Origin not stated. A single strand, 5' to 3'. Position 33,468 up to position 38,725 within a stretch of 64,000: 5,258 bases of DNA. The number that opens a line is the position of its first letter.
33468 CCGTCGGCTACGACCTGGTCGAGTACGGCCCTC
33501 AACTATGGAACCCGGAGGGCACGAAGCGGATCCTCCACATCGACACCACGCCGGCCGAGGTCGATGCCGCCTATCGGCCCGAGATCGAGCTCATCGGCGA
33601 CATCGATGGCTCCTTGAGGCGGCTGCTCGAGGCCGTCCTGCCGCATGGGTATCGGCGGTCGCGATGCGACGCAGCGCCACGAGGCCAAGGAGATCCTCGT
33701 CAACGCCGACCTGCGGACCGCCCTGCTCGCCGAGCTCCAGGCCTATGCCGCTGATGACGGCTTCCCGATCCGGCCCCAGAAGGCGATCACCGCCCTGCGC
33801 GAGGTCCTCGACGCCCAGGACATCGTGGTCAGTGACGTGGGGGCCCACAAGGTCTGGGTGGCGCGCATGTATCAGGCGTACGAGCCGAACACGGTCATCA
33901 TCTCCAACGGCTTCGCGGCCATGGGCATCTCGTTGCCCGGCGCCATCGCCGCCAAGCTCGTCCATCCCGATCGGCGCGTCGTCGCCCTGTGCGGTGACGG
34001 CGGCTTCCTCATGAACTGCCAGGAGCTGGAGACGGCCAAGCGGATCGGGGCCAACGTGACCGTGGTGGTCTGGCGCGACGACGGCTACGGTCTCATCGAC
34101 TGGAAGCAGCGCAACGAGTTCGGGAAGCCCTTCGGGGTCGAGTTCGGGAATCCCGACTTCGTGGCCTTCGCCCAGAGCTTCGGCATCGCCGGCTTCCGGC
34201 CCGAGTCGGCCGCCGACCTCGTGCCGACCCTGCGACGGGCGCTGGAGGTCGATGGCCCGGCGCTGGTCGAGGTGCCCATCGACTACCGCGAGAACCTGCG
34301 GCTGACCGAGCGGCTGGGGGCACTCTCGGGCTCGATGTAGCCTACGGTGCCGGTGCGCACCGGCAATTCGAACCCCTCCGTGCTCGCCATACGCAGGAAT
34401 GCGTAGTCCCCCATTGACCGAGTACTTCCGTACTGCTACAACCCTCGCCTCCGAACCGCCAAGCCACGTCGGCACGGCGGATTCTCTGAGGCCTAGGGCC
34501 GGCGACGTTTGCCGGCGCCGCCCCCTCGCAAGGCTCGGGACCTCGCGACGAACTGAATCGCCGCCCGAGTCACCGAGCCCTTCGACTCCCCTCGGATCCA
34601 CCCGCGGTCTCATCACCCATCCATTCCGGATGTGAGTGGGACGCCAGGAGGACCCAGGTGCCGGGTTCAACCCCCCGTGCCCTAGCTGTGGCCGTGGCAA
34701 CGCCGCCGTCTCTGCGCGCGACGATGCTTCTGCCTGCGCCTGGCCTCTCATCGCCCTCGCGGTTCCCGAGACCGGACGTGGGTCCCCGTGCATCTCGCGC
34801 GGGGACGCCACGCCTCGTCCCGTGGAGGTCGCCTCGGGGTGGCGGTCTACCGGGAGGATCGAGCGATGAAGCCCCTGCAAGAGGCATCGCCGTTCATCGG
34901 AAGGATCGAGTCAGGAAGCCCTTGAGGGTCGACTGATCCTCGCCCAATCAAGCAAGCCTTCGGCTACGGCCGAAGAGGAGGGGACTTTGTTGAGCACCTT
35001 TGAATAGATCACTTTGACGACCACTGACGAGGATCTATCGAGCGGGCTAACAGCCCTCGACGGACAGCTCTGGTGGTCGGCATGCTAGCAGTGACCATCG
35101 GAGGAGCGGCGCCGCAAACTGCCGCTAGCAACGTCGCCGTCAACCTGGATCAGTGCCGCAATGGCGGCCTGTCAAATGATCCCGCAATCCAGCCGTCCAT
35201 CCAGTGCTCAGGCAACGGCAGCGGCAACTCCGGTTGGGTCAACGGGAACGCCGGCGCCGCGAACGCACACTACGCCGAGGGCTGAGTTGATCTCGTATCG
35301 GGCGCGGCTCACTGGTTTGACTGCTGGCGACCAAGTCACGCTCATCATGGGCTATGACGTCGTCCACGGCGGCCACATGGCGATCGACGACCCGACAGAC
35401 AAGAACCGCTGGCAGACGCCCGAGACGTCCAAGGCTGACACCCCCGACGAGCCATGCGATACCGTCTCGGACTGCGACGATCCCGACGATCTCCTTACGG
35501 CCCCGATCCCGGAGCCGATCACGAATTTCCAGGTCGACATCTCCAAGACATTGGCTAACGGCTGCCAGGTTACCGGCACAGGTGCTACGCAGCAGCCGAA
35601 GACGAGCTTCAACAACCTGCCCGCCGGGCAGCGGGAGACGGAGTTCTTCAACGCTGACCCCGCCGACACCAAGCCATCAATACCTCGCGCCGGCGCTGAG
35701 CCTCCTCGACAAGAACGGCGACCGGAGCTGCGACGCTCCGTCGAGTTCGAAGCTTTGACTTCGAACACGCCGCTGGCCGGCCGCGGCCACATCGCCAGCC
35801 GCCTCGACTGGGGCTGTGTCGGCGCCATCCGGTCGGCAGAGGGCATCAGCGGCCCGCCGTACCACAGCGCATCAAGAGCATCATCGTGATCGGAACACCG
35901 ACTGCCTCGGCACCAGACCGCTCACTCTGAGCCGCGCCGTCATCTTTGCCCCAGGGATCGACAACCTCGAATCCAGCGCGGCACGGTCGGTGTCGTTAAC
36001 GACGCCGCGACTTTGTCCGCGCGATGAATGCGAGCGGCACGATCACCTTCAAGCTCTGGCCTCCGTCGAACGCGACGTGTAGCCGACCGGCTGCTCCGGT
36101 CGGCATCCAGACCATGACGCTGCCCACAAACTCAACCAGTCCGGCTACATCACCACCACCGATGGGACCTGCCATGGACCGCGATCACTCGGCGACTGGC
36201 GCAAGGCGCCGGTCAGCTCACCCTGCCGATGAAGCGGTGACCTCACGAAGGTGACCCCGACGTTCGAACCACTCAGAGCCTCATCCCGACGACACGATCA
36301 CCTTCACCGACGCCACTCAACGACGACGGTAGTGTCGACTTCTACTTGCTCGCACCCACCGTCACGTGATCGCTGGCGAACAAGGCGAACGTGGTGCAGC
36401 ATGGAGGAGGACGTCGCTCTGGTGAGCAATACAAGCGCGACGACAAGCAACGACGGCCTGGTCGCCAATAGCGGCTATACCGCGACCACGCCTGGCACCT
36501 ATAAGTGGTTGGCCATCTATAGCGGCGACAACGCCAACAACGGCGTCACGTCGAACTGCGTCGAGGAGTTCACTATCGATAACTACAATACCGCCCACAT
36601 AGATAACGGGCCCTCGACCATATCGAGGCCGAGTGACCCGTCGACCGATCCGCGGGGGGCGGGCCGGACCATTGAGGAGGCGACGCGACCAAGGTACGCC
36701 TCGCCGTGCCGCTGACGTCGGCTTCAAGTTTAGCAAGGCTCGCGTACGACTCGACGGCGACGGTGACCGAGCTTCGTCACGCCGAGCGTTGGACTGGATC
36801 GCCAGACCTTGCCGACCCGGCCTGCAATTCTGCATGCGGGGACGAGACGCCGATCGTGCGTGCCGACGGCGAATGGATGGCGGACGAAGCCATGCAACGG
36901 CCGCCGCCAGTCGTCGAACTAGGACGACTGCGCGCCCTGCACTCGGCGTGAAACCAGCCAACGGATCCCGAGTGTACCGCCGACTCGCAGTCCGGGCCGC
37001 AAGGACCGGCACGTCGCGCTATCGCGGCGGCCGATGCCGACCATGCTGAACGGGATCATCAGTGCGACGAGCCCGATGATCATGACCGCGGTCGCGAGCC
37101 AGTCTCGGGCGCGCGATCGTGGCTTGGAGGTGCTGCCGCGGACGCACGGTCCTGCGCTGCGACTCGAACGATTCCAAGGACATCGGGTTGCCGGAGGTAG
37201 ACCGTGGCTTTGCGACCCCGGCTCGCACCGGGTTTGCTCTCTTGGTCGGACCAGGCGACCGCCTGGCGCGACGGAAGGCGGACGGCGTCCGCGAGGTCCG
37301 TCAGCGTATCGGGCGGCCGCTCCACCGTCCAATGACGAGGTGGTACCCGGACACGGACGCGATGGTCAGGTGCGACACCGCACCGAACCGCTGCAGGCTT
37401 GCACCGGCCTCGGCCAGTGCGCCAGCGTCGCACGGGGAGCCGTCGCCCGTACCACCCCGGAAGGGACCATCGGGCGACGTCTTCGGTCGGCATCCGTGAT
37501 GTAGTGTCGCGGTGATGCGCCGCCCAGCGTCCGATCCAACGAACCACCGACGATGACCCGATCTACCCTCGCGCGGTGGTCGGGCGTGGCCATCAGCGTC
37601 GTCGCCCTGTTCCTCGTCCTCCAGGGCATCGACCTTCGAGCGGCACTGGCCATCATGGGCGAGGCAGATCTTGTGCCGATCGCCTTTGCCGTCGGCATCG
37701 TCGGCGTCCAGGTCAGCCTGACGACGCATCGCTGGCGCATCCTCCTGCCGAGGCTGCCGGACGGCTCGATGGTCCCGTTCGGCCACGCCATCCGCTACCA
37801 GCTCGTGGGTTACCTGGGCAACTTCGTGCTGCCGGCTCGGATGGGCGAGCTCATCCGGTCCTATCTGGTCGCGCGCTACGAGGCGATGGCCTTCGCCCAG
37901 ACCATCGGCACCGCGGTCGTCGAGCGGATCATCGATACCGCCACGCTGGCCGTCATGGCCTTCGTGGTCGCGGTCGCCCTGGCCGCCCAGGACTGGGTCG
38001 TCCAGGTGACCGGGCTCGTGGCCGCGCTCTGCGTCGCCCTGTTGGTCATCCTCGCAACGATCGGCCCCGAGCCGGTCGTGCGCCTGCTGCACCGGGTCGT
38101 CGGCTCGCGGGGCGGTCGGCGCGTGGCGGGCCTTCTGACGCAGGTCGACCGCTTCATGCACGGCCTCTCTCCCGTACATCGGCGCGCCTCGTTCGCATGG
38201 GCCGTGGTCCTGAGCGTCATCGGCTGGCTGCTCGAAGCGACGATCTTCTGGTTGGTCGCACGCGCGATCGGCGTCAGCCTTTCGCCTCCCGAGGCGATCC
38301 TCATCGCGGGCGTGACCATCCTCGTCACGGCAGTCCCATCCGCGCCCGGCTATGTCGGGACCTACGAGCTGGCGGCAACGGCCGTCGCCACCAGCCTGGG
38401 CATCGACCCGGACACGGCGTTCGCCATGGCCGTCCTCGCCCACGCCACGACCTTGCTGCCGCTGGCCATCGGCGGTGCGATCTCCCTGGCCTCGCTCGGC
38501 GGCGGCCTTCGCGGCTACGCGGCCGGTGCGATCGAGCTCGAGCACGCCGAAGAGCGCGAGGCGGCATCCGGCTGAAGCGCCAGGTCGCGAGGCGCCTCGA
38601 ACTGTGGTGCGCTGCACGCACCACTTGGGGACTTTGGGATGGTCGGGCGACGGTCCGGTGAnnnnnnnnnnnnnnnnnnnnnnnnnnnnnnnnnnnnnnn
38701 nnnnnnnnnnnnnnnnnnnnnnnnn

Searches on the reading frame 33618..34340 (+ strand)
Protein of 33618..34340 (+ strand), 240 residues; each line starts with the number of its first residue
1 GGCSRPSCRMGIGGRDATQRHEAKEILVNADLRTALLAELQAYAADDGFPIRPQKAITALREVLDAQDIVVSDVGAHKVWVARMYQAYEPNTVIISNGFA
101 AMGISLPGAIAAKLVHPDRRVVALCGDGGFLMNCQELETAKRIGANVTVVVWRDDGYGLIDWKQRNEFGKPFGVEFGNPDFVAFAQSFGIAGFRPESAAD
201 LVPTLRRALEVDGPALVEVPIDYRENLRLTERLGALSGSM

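Call 73: search_protein_families(library=pfam, proteins=[window:33618-34340:+], max_evalue=0.0001)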
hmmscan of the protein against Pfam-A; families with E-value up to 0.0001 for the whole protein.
window:33618-34340:+ (240 aa): 1 family
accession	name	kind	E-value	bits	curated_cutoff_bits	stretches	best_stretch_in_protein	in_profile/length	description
PF02775.26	TPP_enzyme_C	-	1.4e-45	155.2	21.9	1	73-219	1-151/151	Thiamine pyrophosphate enzyme, C-terminal TPP binding domain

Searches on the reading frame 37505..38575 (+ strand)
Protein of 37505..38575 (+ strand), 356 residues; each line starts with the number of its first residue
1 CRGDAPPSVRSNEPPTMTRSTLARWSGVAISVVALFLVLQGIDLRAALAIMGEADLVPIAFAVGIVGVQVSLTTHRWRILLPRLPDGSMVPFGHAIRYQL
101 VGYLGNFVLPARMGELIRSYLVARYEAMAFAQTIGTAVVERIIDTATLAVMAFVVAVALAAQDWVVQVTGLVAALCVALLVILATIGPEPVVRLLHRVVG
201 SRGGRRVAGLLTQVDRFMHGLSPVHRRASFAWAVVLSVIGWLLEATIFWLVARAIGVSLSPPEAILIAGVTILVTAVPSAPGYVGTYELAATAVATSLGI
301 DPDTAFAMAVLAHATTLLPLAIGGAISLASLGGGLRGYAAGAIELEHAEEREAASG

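Call 73: search_protein_families(library=pfam, proteins=[window:37505-38575:+], max_evalue=0.0001)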
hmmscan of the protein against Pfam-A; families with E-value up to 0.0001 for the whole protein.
window:37505-38575:+ (356 aa): 1 family
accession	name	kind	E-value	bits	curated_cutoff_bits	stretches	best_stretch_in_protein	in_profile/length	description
PF03706.18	LPG_synthase_TM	-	6.2e-48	164.2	33.4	1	26-323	3-302/302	Lysylphosphatidylglycerol synthase TM region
